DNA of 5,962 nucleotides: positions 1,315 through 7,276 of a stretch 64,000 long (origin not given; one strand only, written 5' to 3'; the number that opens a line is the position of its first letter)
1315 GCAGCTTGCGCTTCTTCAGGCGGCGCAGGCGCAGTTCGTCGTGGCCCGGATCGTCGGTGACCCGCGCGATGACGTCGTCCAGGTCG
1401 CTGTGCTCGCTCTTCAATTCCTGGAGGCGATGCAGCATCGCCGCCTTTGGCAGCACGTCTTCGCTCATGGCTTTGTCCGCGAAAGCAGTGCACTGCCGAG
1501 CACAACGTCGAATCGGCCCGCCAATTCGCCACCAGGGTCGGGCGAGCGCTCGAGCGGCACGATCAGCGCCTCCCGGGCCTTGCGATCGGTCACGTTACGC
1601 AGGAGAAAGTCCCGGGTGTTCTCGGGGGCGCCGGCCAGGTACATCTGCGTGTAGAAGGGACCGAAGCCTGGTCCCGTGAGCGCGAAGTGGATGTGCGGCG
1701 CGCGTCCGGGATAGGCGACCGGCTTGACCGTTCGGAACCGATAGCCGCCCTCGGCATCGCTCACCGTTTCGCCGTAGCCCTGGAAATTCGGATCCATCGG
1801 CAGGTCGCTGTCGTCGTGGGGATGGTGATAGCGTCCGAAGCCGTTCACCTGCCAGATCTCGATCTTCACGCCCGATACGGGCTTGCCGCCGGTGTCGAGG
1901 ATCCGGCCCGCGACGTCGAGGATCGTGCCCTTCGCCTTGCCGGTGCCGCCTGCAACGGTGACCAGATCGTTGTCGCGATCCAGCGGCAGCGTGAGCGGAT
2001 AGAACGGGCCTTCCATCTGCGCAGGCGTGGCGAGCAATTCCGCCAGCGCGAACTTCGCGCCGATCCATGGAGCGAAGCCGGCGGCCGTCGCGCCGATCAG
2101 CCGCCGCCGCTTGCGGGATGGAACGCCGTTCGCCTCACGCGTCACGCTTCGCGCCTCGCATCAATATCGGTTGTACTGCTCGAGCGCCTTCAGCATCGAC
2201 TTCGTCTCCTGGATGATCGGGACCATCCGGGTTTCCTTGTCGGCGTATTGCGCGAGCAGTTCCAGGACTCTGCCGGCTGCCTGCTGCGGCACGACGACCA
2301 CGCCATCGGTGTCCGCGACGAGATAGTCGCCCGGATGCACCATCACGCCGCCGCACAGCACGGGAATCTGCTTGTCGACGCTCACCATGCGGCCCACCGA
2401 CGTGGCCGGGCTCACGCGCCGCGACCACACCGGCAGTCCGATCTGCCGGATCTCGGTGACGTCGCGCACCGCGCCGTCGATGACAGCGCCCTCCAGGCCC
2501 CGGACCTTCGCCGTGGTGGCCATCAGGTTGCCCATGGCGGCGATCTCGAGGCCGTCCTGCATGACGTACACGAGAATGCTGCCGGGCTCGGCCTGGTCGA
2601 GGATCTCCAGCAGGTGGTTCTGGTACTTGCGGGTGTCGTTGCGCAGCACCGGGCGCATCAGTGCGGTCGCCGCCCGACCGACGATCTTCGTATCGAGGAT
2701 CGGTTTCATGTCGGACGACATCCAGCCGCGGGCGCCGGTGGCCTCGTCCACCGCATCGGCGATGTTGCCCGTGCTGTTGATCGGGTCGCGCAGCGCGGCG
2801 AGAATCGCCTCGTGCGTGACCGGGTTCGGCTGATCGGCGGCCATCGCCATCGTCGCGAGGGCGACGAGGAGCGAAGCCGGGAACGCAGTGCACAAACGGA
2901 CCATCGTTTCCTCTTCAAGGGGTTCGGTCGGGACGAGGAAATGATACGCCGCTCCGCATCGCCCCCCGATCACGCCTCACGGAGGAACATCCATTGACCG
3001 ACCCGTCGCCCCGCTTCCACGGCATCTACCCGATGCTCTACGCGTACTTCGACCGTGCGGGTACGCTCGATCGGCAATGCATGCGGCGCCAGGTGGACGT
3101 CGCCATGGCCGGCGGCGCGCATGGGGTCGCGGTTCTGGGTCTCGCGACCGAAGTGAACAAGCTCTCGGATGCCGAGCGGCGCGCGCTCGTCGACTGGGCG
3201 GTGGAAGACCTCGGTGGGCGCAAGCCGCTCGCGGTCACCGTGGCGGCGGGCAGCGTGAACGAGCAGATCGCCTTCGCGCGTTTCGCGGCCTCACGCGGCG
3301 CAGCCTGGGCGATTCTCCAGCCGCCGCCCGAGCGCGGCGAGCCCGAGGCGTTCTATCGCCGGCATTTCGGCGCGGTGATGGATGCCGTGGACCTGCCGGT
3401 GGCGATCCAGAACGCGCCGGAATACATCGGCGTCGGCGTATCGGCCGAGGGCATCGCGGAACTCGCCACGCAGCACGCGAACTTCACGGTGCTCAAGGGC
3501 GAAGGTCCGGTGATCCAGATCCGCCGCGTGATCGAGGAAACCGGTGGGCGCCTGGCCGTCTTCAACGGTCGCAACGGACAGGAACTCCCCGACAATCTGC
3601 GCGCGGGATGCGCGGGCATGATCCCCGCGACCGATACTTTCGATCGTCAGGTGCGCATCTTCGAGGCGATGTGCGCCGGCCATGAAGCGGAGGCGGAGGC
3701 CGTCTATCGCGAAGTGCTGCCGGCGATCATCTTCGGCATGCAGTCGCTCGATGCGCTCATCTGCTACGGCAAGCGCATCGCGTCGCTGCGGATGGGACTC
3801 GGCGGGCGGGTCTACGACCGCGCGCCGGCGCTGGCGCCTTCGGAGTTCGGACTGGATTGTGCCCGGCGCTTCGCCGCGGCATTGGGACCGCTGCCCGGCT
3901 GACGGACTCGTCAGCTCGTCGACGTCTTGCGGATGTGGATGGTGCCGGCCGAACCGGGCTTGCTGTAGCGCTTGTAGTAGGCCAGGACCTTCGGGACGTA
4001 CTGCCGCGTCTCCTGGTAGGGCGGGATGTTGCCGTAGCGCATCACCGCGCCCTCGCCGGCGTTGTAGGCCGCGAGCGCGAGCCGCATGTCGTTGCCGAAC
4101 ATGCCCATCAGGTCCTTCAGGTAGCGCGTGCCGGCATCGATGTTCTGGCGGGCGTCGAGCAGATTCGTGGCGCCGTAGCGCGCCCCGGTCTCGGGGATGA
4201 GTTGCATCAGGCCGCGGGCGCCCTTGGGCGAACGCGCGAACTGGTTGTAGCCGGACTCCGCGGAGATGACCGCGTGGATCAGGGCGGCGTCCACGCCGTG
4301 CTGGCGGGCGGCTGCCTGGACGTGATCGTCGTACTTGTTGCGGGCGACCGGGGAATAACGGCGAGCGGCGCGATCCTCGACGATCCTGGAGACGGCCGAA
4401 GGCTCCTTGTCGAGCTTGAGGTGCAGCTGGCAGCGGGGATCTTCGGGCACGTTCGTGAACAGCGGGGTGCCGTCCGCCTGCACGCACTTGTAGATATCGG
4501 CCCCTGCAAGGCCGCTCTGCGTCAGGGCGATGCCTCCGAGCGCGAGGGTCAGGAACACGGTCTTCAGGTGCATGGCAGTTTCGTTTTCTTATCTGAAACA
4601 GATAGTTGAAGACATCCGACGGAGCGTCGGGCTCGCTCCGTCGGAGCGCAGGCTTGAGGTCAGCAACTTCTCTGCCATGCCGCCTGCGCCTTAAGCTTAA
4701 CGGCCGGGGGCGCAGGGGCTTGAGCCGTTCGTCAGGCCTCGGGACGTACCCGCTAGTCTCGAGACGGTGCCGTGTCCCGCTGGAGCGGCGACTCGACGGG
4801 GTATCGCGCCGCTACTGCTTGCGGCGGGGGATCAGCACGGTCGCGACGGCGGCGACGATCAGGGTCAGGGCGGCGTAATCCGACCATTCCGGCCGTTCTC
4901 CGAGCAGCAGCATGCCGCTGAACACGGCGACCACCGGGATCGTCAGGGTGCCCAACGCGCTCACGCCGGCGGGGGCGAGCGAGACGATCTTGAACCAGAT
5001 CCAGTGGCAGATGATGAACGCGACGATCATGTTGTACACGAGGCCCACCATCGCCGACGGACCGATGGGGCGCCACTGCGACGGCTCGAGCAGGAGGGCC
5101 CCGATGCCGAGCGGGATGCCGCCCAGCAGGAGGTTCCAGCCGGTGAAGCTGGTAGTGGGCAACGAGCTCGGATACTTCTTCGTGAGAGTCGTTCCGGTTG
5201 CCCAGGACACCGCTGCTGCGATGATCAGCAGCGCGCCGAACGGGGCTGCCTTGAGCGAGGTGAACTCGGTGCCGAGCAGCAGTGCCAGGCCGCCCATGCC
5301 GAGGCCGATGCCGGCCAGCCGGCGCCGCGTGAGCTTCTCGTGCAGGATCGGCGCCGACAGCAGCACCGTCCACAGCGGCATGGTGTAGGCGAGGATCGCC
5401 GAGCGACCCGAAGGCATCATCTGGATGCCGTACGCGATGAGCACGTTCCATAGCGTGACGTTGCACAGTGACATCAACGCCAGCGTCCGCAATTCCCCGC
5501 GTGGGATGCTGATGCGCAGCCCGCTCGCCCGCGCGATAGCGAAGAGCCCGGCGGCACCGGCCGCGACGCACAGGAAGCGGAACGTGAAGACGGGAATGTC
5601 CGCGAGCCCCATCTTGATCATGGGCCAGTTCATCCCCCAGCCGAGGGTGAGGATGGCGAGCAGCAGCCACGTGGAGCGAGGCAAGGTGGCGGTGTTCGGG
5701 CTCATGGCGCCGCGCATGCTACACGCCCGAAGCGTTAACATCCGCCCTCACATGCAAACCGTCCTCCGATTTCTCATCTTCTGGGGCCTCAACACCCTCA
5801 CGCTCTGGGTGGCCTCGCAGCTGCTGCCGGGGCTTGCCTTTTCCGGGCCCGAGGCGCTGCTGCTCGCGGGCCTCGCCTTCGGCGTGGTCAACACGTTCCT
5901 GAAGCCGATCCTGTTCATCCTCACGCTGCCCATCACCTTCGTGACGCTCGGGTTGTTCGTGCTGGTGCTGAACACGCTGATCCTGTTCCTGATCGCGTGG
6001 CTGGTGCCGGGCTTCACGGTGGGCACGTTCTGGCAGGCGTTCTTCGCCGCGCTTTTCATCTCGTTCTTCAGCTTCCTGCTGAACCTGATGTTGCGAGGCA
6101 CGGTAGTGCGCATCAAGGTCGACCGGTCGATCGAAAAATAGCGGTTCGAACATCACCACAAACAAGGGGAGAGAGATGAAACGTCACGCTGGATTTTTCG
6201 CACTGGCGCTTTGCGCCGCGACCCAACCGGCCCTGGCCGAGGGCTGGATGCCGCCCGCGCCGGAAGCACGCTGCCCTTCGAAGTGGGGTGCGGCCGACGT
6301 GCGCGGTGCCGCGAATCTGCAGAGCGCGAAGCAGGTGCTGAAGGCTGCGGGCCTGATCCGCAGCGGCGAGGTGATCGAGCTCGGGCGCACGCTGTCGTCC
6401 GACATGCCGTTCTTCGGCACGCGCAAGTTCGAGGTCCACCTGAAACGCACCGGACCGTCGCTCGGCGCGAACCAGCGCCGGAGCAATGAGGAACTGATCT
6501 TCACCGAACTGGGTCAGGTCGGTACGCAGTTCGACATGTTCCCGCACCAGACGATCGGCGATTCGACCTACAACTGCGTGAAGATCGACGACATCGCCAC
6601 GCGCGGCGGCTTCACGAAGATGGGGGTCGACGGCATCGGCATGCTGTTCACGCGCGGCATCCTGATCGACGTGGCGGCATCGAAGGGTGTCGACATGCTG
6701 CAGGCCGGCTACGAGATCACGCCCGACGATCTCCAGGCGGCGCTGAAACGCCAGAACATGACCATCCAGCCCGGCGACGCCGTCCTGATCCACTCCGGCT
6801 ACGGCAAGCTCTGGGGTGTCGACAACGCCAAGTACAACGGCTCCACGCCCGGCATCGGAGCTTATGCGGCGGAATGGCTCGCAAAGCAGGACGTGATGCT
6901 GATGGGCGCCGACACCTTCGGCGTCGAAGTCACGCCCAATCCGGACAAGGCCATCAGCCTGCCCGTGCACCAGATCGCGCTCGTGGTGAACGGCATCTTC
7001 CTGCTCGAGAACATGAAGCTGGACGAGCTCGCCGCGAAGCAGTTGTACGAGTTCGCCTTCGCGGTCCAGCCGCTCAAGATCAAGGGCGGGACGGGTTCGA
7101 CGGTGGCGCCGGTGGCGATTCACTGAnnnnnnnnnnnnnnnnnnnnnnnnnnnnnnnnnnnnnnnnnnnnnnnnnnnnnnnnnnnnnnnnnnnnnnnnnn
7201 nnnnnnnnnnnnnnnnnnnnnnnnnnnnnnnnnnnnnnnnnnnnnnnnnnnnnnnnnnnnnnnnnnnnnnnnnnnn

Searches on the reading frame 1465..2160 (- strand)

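Call 73: search_protein_families(library=pfam, proteins=[window:1465-2160:-], max_evalue=0.001)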
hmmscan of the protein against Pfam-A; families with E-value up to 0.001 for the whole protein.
window:1465-2160:- (231 aa): 2 families
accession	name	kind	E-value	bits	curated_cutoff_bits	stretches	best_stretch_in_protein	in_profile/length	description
PF00775.27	Dioxygenase_C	-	5.1e-29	101.5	27.3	1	50-221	2-180/182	Dioxygenase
PF13620.12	CarboxypepD_reg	-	0.00021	22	32.3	0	83-154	2-54/82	Carboxypeptidase regulatory-like domain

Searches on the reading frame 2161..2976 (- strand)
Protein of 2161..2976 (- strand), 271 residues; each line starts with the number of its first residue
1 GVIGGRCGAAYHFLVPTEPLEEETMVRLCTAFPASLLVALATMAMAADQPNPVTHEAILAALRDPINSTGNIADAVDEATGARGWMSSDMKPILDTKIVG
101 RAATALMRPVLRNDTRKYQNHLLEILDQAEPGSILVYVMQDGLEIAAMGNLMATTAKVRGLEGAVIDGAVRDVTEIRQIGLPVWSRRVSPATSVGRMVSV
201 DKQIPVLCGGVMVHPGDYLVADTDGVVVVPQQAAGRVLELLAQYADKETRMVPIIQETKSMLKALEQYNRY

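Call 73: search_protein_families(library=pfam, proteins=[window:2161-2976:-], max_evalue=0.001)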
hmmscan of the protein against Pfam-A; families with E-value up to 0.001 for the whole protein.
window:2161-2976:- (271 aa): 1 family
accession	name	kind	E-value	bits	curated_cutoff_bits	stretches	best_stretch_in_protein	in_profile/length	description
PF03737.21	RraA-like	-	6.4e-38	130.8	24.5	1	69-228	1-152/152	Aldolase/RraA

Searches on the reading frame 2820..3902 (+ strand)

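Call 73: search_protein_families(library=pfam, proteins=[window:2820-3902:+], max_evalue=0.001)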
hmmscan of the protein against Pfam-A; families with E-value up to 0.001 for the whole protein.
window:2820-3902:+ (360 aa): 1 family
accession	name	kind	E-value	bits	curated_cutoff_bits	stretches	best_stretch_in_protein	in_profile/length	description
PF00701.28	DHDPS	-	1.1e-26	93.7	22.1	1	66-304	2-240/289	Dihydrodipicolinate synthetase family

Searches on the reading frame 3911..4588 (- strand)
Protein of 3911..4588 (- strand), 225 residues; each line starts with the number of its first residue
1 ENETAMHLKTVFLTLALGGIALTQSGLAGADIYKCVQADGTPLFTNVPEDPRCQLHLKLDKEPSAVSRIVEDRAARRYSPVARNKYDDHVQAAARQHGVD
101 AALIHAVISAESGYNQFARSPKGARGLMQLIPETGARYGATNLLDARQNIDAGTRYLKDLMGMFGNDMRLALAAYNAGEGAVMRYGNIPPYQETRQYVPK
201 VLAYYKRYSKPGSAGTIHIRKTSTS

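Call 73: search_protein_families(library=pfam, proteins=[window:3911-4588:-], max_evalue=0.001)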
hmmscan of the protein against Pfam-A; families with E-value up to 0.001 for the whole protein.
window:3911-4588:- (225 aa): 3 families
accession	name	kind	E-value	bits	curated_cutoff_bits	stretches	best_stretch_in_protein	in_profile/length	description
PF01464.25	SLT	-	1.4e-27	96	21.3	1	90-194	3-113/117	Transglycosylase SLT domain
PF13511.11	DUF4124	-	4.6e-05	24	22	1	25-67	7-50/56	Domain of unknown function (DUF4124)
PF13406.11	SLT_2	-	0.00065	19.4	24.3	0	84-116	71-103/292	Transglycosylase SLT domain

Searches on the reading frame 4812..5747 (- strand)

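Call 73: search_protein_families(library=pfam, proteins=[window:4812-5747:-], max_evalue=0.001)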
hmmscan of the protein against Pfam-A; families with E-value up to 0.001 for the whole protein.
window:4812-5747:- (311 aa): 2 families
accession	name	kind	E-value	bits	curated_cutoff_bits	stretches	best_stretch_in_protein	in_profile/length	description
PF00892.27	EamA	-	1.2e-39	136.2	28.2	2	170-305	2-134/135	EamA-like transporter family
PF06027.18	SLC35F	-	0.00042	20.4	21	1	121-299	108-292/299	Solute carrier family 35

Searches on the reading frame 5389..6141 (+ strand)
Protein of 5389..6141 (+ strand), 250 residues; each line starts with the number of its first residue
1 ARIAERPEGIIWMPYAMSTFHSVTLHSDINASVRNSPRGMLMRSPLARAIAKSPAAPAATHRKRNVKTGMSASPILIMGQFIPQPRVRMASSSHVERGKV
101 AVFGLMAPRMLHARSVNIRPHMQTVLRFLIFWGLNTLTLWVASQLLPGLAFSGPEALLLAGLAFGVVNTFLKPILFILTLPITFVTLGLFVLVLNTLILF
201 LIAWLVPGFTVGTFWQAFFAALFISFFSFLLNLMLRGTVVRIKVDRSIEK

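Call 73: search_protein_families(library=pfam, proteins=[window:5389-6141:+], max_evalue=0.001)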
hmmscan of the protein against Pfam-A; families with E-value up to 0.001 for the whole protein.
window:5389-6141:+ (250 aa): 1 family
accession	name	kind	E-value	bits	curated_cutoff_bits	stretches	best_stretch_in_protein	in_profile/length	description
PF04020.18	Phage_holin_4_2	-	1.1e-26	94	28.8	1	127-229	2-104/105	Mycobacterial 4 TMS phage holin, superfamily IV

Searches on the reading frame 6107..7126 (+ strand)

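Call 73: search_protein_families(library=pfam, proteins=[window:6107-7126:+], max_evalue=0.001)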
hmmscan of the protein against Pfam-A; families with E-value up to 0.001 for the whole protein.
window:6107-7126:+ (339 aa): 1 family
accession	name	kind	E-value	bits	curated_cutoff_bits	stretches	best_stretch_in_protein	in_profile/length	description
PF04199.19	Cyclase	-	8e-23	81.7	23.1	1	90-274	1-141/142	Putative cyclase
